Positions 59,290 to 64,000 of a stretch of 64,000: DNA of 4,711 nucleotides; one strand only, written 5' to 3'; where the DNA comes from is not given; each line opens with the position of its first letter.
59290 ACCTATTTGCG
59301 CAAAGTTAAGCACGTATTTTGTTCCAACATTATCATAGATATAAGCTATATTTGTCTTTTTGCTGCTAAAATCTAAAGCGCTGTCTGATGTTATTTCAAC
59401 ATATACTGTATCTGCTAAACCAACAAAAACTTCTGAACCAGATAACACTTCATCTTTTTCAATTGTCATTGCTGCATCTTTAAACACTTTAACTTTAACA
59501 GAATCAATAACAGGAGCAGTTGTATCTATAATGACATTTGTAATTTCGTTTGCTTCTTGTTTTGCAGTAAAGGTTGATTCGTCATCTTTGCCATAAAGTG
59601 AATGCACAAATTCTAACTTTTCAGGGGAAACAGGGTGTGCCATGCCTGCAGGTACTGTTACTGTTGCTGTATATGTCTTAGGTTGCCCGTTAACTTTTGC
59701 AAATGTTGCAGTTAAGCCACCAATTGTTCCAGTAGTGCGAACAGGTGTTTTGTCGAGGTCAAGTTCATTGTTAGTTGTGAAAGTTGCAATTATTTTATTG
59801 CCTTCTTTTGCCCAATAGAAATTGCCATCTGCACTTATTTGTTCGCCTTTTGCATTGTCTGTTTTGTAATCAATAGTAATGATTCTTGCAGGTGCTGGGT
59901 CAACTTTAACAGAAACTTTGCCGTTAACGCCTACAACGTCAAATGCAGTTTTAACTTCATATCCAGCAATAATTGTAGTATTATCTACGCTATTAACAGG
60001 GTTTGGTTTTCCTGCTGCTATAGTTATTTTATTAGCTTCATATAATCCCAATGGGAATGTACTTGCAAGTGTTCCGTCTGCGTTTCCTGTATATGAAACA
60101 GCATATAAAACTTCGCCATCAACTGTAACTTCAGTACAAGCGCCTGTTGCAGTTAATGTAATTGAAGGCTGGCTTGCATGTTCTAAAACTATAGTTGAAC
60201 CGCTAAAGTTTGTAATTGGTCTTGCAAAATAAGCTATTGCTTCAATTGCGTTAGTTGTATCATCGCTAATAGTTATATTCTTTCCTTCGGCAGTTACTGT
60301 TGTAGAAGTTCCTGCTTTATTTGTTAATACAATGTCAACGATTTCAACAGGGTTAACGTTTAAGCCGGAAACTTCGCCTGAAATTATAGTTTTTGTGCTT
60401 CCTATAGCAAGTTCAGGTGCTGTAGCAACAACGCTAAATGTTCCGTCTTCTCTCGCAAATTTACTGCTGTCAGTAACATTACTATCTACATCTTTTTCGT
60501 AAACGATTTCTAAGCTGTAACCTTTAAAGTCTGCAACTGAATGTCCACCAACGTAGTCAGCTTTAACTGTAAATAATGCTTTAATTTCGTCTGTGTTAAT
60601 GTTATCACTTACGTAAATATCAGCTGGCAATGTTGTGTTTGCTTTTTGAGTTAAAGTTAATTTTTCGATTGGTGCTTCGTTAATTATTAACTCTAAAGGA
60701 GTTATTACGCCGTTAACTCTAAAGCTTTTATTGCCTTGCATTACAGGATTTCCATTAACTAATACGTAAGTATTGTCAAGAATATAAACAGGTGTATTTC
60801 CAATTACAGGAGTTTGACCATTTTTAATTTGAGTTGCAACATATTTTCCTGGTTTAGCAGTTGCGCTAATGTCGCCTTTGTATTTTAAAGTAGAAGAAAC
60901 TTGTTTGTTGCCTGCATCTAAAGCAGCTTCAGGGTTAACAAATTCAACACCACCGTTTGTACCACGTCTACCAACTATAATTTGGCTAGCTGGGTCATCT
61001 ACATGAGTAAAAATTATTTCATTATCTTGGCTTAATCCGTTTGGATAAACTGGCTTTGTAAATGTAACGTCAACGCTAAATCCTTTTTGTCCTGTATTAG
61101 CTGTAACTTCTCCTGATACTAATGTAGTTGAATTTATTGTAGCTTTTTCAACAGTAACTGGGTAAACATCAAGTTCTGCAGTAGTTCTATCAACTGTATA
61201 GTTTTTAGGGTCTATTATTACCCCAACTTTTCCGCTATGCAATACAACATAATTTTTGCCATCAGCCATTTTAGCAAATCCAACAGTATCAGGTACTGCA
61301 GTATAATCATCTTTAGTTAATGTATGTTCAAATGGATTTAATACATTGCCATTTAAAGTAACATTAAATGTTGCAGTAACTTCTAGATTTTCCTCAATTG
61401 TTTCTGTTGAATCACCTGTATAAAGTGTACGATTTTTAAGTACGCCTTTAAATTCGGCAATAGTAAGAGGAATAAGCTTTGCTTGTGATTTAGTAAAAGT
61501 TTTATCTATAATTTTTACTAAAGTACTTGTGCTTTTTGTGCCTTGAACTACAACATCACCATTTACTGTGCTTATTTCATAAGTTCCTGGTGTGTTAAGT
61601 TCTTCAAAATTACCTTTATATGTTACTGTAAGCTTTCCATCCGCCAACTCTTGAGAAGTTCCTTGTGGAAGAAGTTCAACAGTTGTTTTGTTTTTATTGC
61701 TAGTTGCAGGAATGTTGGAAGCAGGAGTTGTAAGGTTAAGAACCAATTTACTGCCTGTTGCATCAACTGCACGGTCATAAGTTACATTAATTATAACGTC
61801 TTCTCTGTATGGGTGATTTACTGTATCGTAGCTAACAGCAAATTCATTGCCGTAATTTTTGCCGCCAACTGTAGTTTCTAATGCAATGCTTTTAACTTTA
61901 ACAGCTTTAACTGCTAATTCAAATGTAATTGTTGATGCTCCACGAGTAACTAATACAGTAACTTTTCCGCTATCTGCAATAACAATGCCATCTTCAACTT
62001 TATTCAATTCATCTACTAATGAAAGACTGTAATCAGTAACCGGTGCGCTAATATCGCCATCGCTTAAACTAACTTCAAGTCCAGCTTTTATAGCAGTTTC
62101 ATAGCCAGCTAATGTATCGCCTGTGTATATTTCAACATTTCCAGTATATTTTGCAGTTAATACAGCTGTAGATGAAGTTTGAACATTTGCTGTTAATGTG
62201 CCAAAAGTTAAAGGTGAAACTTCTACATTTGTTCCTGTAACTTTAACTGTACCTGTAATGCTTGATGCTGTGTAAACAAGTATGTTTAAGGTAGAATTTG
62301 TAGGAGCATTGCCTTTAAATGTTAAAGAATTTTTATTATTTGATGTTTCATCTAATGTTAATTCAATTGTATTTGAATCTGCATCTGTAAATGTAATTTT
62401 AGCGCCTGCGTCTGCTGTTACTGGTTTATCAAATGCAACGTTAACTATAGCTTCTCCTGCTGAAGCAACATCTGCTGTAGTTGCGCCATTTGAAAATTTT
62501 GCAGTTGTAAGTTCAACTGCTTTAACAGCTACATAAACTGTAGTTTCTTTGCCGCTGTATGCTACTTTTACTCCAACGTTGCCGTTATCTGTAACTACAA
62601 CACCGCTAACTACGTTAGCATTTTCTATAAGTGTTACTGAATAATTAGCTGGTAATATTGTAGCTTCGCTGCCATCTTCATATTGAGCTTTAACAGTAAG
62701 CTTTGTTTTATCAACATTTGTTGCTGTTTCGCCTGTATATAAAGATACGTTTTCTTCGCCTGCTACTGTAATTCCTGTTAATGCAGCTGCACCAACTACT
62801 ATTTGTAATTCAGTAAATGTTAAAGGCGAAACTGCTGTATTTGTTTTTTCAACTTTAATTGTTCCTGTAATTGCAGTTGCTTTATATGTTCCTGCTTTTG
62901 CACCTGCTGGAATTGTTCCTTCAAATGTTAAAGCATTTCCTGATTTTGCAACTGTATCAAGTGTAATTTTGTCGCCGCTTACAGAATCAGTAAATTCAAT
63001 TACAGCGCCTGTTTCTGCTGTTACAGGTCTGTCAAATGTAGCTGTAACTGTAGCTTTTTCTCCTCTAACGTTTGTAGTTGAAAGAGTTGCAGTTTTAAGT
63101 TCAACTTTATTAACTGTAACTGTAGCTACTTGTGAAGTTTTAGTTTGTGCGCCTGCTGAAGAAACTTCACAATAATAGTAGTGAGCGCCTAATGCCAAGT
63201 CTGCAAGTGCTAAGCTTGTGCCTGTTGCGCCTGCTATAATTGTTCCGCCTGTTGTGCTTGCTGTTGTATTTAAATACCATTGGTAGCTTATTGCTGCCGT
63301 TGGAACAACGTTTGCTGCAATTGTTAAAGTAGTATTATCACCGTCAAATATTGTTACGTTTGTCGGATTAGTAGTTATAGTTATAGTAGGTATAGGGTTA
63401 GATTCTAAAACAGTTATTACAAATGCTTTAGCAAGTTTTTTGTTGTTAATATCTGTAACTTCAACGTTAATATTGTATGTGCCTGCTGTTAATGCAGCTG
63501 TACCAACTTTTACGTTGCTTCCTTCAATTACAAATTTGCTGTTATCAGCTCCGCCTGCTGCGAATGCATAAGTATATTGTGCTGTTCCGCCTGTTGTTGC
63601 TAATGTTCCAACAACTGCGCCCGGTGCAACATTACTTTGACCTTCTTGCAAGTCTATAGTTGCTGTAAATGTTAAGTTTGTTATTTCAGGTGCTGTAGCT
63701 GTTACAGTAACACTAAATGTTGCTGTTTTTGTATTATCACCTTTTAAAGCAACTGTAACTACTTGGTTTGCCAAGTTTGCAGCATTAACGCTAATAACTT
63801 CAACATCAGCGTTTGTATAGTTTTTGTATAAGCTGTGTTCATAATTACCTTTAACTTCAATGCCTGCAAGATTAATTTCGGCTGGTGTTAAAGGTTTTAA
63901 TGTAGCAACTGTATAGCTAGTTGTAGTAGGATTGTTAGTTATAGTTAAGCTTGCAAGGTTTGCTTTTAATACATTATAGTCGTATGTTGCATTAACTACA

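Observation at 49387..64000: Giant ORF of at least 4870 codons encoding a repetitive surface protein with an unknown anchoring mode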

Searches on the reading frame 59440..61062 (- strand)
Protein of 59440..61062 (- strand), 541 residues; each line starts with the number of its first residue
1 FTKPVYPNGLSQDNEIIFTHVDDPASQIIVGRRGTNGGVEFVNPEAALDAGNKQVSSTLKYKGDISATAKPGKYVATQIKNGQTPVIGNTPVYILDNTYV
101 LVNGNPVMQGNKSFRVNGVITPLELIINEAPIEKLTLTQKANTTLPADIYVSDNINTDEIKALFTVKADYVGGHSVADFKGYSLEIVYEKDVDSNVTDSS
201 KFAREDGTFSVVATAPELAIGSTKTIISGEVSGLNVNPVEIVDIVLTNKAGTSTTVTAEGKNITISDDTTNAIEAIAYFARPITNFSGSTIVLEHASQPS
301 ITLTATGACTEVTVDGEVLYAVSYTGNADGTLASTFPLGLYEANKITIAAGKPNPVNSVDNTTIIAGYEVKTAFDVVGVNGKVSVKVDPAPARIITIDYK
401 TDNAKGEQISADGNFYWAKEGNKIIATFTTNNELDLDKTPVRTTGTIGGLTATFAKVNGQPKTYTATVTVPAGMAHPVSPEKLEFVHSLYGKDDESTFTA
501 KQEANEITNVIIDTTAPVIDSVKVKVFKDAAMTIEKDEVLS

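Call 20: search_protein_families(library=pfam, proteins=[window:59440-61062:-], max_evalue=1)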
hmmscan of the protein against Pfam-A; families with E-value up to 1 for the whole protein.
window:59440-61062:- (541 aa): 2 families
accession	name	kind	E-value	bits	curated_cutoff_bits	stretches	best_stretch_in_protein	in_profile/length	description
PF17766.7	fn3_6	-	0.00037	21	26.4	1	451-501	22-72/99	Fibronectin type-III domain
PF09564.16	RE_NgoBV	-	0.13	12.1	25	1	138-188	61-111/238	NgoBV restriction endonuclease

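Call 60: search_protein_families(library=ncbifam, proteins=[window:59440-61062:-], max_evalue=0.1)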
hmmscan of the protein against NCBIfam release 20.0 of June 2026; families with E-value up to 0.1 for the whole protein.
window:59440-61062:- (541 aa): 1 family
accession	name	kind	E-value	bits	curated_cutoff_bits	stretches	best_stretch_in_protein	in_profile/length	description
NF009339.0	PRK12699.1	equivalog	0.011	15.1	375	1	36-128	115-207/246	flagellar basal body L-ring protein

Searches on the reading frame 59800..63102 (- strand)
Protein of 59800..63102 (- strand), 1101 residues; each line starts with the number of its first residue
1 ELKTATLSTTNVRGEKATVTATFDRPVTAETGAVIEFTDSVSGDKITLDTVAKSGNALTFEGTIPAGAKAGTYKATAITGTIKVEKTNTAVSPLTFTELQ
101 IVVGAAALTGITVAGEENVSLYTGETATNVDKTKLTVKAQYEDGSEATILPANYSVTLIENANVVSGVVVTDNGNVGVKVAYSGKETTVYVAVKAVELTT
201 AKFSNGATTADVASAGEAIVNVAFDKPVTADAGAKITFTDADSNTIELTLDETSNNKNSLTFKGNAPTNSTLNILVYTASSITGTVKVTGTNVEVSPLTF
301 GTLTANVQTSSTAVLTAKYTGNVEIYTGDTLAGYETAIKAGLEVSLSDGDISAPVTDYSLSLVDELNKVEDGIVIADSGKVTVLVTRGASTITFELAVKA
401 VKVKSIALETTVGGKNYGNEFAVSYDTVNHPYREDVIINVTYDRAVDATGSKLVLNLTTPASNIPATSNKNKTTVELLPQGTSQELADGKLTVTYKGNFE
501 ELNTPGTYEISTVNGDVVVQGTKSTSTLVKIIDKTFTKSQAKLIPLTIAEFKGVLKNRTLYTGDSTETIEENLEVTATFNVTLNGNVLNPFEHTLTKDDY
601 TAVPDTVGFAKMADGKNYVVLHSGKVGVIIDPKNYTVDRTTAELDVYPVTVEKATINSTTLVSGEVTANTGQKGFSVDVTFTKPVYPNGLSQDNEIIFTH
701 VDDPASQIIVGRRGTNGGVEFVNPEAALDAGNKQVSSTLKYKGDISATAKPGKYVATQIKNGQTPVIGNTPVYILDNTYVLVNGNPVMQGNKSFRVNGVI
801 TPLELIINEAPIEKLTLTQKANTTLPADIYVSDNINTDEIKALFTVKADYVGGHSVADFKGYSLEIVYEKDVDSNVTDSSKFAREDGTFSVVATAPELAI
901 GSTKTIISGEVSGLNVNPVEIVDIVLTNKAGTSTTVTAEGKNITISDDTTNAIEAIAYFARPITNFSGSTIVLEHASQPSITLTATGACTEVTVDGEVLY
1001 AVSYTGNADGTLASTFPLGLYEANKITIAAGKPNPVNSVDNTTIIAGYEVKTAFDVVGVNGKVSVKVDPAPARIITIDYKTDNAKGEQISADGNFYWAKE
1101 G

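Call 39: search_protein_representatives(protein=window:59800-63102:-)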
Query: 1101 residues. Proteins with E-value up to 0.001 (for the whole library): 1; up to 1e-10: 1; up to 1e-30: 1. The best 1 are listed.
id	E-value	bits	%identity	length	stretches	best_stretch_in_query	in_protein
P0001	0.0e+00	2310.4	100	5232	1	1-1101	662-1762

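Call 42: find_encoding_contigs(protein=P0001, flank=10000, max_places=6)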
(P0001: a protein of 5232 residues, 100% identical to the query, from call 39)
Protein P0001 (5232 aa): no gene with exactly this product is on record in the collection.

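Call 43: list_cluster_members(proteins=[P0001])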
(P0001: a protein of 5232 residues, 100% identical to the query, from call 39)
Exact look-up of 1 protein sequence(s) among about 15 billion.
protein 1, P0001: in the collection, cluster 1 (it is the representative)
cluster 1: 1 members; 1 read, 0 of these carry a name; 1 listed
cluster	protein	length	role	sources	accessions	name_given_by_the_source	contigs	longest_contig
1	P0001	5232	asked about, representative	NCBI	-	-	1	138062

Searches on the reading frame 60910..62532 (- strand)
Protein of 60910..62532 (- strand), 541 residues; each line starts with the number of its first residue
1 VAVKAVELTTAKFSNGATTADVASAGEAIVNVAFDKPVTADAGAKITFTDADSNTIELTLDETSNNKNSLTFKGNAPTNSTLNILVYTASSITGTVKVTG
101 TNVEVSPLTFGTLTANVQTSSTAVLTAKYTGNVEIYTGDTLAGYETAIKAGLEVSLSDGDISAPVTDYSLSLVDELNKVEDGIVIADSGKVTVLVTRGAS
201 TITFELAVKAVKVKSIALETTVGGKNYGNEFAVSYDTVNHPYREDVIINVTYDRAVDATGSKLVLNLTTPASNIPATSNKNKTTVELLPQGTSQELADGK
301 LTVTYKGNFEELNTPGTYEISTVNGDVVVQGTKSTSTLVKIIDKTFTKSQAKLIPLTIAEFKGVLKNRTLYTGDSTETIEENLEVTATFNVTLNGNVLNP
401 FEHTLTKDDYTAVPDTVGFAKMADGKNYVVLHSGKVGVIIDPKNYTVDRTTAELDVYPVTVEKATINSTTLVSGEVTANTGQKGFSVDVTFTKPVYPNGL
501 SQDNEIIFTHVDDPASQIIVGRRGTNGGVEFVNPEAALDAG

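Call 20: search_protein_families(library=pfam, proteins=[window:60910-62532:-], max_evalue=1)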
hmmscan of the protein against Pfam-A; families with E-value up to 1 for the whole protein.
window:60910-62532:- (541 aa): 1 family
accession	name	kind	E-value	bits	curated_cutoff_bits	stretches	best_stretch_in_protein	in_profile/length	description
PF20003.4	fvmX5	-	0.38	11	24.2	0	416-451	48-82/187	FtsH ternary system domain X5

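Call 60: search_protein_families(library=ncbifam, proteins=[window:60910-62532:-], max_evalue=0.1)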
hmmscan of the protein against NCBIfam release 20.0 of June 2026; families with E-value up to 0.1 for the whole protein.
window:60910-62532:- (541 aa): 1 family
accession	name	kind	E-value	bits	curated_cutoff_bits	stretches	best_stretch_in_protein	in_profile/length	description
NF011314.0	PRK14725.1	equivalog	0.027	12.8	642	1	23-184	252-403/614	pyruvate kinase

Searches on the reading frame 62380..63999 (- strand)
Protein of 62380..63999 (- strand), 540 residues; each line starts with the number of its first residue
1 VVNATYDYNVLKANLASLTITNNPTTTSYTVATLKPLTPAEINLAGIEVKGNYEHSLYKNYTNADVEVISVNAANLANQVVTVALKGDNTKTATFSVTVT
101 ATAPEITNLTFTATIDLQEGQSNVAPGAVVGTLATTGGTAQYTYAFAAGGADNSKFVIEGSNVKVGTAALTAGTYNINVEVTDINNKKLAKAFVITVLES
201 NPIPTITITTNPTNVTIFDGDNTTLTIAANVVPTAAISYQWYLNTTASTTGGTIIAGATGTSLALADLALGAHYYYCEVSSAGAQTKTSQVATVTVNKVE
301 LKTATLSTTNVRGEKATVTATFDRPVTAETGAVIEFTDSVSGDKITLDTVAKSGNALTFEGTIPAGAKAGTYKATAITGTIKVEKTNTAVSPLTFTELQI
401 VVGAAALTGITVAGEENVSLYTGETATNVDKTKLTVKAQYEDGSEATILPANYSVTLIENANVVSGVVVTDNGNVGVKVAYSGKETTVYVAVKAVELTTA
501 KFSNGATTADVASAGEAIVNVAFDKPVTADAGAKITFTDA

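Call 20: search_protein_families(library=pfam, proteins=[window:62380-63999:-], max_evalue=1)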
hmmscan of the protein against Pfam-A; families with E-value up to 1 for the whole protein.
window:62380-63999:- (540 aa): 5 families
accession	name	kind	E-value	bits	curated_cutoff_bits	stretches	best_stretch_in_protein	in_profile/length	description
PF19081.6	Ig_7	-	9.5e-05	23.1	27.3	1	210-297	7-83/84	Ig-like domain CHU_C associated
PF13927.12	Ig_3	-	0.00031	21.6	30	1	208-279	4-76/78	Immunoglobulin domain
PF13895.12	Ig_2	-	0.0075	16.9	27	1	208-296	4-79/79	Immunoglobulin domain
PF10615.14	DUF2470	-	0.27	12.2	22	0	276-328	19-66/77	Domain of unknown function (DUF2470)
PF01835.25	MG2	-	0.52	11.1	32.8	0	333-380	37-84/96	MG2 domain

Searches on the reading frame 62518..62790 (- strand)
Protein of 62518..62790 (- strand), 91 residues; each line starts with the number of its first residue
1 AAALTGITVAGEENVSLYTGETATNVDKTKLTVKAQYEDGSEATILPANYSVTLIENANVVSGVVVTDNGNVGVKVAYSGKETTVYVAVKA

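Call 53: search_solved_structures(query=A1, max_evalue=1)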
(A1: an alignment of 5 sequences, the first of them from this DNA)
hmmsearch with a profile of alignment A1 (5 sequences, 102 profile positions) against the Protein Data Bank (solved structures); distinct sequences matched with E-value up to 1: 1.
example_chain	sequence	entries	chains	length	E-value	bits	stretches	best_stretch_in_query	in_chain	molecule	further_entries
2hqo_A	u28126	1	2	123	0.92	13.5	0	29-77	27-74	Putative TRANSCRIPTIONAL REGULATOR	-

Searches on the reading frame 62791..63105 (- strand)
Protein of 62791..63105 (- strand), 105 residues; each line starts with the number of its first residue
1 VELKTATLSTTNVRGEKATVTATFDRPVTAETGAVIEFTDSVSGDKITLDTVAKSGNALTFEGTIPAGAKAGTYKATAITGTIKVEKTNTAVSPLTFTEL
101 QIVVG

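Call 54: search_solved_structures(query=A2, max_evalue=1)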
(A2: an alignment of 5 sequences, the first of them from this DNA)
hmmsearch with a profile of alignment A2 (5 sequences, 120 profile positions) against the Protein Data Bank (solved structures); distinct sequences matched with E-value up to 1: 12.
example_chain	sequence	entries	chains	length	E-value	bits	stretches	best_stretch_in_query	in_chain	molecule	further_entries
7sf9_A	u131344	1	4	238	0.12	15.5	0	7-49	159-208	Violet Fluorescent Protein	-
8x1l_A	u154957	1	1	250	0.34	14.1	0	49-100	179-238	Ice-binding protein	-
6m9x_A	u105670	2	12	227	0.43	13.7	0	68-101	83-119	Fluorescent protein lanFP10A | Uncharacterized protein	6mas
3mjo_A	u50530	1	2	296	0.43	13.7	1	16-76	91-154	Ribonucleotide reductase subunit R2F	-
7sfa_A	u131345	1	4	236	0.49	13.6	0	68-101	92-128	Fluorescent protein lanFP10A2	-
2hx0_A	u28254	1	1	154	0.52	13.5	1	67-107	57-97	Putative DNA-binding protein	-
1kgn_A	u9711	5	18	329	0.53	13.4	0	16-76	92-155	Ribonucleotide reductase protein R2F | ribonucleotide reductase subunit R2F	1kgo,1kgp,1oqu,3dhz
2nmu_A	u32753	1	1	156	0.54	13.4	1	67-107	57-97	Putative DNA-binding protein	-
4nu2_A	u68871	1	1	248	0.64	13.2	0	50-100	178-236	Antifreeze protein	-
8x0z_A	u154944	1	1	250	0.71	13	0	50-100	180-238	Ice-binding protein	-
6m9y_B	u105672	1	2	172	0.79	12.9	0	68-101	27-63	Fluorescent protein lanFP6A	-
8x1o_A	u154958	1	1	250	0.97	12.6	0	49-99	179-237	Ice-binding protein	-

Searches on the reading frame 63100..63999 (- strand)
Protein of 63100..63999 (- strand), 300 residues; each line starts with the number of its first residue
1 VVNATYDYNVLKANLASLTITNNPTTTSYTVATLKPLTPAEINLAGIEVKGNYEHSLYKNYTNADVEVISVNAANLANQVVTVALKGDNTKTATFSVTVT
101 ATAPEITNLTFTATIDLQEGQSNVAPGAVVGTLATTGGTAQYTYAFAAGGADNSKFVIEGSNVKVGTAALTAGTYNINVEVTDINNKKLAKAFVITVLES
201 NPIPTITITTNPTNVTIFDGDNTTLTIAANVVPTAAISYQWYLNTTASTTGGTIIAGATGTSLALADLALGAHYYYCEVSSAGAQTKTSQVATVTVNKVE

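Call 13: find_related_loci(query=window:63100-63999:-, collection=genome_contigs, flank=10000)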
Query window:63100-63999:- (300 aa) in genome_contigs; peptide patterns used: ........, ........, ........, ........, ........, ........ (x = any residue, [..] = any of these).
135 stretches matched a pattern; 13 encode a relative of the query (tblastn E <= 1e-3); 13 distinct loci.
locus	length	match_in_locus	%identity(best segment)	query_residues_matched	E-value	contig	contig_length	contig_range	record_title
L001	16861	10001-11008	41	169-300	7e-19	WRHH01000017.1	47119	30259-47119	MAG: Synergistaceae bacterium isolate Nt197P3bin106 Ga0082212_10000762, whole genome shotgun sequence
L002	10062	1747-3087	40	177-296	2e-10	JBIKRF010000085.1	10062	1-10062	MAG: Flavobacteriales bacterium isolate ME2015-06-08_3300042430_group6_bin211 Rohwer_bin967_scaffold_5115_c1, whole geno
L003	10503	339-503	53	225-280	3e-10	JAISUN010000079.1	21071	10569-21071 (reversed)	MAG: Dysgonamonadaceae bacterium isolate Md513_bin8 k119_1992842, whole genome shotgun sequence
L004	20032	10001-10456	33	142-296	7e-10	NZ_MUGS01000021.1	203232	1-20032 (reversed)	Flavobacterium araucananum strain DSM 24704 43413_contig_21, whole genome shotgun sequence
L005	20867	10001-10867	41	198-298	2e-9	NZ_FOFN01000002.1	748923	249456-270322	Hyunsoonleella jejuensis strain DSM 21035, whole genome shotgun sequence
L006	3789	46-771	44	203-296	3e-9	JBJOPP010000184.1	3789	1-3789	MAG: Bacteroidota bacterium isolate whiteclaycreek1_2019_sw_WHONDRS-S19S_0037_B_bin.30 scaffold_701384, whole genome sho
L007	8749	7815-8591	38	204-296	1e-8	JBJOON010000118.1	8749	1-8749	MAG: Bacteroidota bacterium isolate umpqua_2019_sw_WHONDRS-S19S_0079_F_bin.37 scaffold_4135, whole genome shotgun sequen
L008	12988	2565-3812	35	106-296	6e-10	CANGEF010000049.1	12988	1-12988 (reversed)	MAG: Flavobacteriales bacterium isolate Jr-28aug17-172 genome assembly, contig: Jr-28aug17-C6308, whole genome shotgun s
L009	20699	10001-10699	25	79-298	2e-7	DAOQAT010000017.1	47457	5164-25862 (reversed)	MAG TPA_asm: Bacteroidales bacterium isolate AMR_MDS_1255 NODE_602_length_47457_cov_7.120100, whole genome shotgun seque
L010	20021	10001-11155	40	201-298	2e-9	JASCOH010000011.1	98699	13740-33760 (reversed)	Flavobacteriaceae bacterium PS02334 NODE_11_length_98699_cov_18.502699, whole genome shotgun sequence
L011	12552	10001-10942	36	189-292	7e-6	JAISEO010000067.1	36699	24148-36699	MAG: Coriobacteriales bacterium isolate Gx485_bin20 k119_1274611, whole genome shotgun sequence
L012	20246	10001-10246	31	161-251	3e-5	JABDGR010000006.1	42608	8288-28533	MAG: Verrucomicrobia bacterium isolate BWOrgControl_Nextera72_MAG4 3300021018.a:Ga0206864_1050, whole genome shotgun seq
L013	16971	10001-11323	37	208-296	2e-4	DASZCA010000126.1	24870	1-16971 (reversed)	MAG TPA_asm: Verrucomicrobiia bacterium isolate SMAG_U6430 k141_20720, whole genome shotgun sequence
